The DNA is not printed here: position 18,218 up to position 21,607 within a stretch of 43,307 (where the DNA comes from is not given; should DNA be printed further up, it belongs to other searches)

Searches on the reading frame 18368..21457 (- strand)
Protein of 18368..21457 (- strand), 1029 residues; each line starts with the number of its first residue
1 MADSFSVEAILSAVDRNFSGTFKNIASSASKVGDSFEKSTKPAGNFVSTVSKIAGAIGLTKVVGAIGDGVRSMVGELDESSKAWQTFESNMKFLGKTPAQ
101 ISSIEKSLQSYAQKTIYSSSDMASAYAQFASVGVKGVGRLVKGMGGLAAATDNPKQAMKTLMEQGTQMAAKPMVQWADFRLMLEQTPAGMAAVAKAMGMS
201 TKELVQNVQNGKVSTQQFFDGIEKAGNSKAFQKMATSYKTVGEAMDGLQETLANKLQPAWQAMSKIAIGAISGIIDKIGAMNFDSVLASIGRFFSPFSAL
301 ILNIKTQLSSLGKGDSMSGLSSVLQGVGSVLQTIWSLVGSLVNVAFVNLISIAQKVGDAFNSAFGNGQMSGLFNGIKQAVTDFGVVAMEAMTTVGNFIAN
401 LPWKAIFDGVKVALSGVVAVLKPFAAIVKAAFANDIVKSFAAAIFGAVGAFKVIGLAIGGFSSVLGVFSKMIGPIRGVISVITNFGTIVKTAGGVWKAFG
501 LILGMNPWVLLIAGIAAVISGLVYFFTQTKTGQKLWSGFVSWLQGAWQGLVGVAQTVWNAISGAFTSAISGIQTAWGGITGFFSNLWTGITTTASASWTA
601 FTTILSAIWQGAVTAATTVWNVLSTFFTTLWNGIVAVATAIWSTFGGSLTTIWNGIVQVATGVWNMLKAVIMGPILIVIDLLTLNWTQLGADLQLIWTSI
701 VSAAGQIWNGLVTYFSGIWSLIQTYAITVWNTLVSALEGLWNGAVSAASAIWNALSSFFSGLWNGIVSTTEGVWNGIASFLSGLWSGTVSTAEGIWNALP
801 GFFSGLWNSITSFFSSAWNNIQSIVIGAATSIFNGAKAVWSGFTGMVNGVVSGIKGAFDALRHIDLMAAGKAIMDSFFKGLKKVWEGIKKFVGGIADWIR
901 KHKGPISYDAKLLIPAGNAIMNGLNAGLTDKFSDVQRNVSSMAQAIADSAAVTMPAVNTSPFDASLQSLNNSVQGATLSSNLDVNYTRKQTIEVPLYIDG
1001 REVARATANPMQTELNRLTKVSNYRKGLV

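Call 106: search_protein_families(library=pfam, proteins=[window:18368-21457:-], max_evalue=0.00001)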
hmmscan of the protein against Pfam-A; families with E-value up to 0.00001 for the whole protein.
window:18368-21457:- (1029 aa): 1 family
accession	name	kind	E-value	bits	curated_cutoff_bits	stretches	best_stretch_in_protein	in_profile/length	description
PF20155.4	TMP_3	-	1e-24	87.7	41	1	80-253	6-184/192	Tape measure protein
